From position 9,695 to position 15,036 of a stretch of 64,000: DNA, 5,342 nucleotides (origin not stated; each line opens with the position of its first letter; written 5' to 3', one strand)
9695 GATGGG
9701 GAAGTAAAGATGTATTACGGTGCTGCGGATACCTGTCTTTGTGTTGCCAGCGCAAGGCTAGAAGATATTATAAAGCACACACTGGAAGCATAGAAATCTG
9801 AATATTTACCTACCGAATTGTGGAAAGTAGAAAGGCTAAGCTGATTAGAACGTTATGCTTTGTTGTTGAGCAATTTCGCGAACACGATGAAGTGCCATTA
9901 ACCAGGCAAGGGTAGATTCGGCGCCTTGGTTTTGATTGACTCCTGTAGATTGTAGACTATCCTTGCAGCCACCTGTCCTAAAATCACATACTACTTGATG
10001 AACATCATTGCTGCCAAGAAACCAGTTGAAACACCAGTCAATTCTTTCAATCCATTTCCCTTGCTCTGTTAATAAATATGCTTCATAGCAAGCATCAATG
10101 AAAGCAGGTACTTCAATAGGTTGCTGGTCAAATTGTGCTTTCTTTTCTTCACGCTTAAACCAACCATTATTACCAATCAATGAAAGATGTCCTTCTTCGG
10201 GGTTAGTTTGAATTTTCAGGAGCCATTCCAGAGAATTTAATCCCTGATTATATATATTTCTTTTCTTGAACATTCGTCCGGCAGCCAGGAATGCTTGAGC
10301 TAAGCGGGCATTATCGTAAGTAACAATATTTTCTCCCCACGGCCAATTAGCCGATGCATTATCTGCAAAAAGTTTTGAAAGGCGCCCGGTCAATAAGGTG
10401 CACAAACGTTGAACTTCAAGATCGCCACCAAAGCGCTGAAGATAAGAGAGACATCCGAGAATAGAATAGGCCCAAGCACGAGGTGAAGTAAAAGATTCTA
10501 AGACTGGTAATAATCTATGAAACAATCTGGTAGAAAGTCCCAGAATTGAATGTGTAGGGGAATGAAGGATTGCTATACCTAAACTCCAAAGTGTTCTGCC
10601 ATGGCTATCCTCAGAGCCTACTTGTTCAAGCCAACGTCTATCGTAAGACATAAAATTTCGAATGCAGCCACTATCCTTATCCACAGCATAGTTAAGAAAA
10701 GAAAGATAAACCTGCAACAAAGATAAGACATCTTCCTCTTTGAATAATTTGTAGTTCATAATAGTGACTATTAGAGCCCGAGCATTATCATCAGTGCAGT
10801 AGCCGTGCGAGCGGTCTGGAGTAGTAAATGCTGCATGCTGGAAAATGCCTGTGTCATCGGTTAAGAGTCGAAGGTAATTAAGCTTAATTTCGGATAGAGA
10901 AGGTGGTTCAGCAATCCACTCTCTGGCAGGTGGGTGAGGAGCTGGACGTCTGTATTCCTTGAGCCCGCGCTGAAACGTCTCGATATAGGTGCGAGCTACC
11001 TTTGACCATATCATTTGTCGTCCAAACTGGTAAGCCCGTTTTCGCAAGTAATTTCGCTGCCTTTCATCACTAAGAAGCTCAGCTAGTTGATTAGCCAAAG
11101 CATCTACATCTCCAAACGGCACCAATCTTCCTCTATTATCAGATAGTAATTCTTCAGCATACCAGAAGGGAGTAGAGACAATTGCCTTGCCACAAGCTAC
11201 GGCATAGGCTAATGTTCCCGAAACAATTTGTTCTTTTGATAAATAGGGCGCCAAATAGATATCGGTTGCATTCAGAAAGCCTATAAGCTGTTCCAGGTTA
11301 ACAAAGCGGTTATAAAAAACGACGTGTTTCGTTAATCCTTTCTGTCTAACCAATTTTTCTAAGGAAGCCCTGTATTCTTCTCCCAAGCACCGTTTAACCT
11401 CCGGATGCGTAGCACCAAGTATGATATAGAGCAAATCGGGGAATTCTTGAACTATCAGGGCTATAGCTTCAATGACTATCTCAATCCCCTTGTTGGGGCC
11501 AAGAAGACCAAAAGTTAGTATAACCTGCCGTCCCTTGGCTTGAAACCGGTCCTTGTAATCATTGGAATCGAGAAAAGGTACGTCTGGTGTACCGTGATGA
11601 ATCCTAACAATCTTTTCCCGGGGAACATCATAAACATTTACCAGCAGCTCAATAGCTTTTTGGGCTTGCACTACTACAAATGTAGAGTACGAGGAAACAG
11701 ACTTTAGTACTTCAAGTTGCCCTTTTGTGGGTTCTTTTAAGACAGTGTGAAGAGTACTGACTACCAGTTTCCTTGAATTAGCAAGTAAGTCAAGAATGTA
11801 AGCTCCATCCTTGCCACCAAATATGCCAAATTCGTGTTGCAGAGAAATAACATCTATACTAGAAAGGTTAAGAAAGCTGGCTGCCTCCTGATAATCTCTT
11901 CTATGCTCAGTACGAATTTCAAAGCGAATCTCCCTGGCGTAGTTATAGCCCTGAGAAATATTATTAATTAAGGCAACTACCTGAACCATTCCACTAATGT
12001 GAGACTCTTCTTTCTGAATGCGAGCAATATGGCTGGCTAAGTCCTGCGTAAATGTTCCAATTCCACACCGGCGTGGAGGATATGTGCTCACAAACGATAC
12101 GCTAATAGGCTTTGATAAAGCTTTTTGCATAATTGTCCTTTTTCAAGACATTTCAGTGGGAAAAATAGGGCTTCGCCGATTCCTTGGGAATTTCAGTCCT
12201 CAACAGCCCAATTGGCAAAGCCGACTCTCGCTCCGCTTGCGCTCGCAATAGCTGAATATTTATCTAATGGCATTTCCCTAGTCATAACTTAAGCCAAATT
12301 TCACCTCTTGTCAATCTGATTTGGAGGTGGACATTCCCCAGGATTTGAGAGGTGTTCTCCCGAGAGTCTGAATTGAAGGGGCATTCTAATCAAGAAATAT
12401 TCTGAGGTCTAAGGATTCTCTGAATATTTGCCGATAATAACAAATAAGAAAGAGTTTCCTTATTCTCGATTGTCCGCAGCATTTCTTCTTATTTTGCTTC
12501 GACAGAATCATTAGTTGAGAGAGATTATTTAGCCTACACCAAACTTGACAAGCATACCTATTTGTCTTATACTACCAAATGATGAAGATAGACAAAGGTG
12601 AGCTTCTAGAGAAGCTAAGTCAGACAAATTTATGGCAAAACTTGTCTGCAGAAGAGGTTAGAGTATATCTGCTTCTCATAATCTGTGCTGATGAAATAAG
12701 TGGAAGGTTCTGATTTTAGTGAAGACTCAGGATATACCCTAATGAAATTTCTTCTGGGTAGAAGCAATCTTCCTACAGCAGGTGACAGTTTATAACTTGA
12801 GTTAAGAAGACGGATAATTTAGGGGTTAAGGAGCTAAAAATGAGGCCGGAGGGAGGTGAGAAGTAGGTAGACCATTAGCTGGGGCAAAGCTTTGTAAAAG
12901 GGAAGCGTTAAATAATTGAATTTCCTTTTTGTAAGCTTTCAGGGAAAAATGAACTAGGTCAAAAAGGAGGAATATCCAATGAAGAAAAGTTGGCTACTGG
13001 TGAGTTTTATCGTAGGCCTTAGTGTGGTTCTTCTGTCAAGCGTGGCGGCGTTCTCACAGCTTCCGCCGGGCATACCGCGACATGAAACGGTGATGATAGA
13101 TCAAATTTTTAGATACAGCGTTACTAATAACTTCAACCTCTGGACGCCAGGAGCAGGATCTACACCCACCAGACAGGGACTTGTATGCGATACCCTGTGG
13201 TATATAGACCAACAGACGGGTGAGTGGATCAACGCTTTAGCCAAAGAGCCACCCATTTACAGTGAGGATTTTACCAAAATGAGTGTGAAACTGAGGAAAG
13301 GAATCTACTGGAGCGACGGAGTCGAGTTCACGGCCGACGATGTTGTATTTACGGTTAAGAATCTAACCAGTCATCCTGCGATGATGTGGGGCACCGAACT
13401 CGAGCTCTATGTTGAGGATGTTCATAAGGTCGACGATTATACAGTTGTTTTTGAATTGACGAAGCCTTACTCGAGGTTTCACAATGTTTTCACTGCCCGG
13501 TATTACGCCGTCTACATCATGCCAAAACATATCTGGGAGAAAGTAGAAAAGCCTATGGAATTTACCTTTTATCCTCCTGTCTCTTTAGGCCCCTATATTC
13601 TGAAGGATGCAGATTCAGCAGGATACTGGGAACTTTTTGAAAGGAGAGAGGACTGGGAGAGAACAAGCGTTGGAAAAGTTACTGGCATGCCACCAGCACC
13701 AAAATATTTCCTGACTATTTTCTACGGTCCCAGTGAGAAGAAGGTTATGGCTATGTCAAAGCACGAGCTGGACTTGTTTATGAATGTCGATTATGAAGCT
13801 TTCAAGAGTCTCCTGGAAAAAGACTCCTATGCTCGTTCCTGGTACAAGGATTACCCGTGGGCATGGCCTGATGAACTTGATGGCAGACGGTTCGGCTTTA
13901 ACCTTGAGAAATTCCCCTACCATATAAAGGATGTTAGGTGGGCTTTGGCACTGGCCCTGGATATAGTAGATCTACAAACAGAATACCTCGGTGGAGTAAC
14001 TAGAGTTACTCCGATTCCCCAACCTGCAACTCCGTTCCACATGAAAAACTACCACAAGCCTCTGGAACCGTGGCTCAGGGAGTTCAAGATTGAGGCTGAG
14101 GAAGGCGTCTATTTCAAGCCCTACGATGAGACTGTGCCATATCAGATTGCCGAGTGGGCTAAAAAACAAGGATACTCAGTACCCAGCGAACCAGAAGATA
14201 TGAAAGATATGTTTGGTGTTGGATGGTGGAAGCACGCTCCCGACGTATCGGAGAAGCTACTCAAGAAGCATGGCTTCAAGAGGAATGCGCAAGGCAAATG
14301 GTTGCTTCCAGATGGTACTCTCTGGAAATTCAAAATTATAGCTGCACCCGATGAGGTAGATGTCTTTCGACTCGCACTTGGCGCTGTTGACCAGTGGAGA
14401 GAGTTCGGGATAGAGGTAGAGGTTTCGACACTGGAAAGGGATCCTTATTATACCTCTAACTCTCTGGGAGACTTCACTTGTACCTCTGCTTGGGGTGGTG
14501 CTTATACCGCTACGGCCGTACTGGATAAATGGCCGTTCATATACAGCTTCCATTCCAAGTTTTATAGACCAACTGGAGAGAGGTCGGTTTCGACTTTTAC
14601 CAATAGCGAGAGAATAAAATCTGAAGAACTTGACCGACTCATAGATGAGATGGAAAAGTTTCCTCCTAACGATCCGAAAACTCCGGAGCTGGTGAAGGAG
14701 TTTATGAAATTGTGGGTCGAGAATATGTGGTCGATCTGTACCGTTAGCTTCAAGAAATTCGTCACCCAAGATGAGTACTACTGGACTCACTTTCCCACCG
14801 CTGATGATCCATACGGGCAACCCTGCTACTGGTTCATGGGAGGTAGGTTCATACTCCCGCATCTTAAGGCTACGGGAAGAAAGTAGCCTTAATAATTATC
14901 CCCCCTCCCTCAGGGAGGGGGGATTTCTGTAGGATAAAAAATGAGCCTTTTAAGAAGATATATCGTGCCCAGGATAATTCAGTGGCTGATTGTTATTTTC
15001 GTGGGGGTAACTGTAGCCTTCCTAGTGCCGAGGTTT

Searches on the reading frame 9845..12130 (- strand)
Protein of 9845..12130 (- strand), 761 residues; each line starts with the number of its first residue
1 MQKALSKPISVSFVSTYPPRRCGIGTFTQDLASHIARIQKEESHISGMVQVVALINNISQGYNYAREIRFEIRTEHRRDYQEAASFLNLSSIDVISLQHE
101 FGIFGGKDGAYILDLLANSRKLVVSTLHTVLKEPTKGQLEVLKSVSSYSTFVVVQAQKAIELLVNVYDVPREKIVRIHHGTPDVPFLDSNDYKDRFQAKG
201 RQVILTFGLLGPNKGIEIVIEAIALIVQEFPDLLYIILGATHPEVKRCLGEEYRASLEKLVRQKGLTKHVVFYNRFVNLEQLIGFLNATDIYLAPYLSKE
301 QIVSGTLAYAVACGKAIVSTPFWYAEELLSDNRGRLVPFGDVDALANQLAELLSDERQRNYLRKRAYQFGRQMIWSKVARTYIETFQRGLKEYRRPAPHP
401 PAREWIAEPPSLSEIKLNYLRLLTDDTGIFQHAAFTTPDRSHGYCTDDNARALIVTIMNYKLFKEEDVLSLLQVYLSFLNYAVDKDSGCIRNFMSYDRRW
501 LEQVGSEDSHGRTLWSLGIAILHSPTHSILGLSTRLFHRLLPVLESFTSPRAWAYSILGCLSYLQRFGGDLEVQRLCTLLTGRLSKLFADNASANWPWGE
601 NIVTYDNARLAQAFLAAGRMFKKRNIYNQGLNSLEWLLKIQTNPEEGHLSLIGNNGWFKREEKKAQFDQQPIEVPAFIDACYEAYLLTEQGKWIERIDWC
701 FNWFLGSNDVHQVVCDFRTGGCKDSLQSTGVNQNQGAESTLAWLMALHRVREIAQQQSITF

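Call 69: search_protein_families(library=pfam, proteins=[window:9845-12130:-])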
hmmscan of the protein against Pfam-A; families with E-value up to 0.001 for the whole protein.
window:9845-12130:- (761 aa): 3 families
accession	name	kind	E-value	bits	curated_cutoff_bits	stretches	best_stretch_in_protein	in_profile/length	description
PF00534.26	Glycos_transf_1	-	1.5e-21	77.1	26.4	1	197-368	11-171/172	Glycosyl transferases group 1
PF13692.12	Glyco_trans_1_4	-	4.2e-18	66.4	27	1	202-355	2-142/142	Glycosyl transferases group 1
PF13524.12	Glyco_trans_1_2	-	7.1e-06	26.5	25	1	265-369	27-128/144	Glycosyl transferase-like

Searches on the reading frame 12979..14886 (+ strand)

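Call 69: search_protein_families(library=pfam, proteins=[window:12979-14886:+])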
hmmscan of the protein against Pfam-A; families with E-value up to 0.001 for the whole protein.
window:12979-14886:+ (635 aa): 1 family
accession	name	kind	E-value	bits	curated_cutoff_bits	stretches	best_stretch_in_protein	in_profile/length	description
PF00496.27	SBP_bac_5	-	4.2e-39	135.1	32.4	1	84-509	3-350/368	Bacterial extracellular solute-binding proteins, family 5 Middle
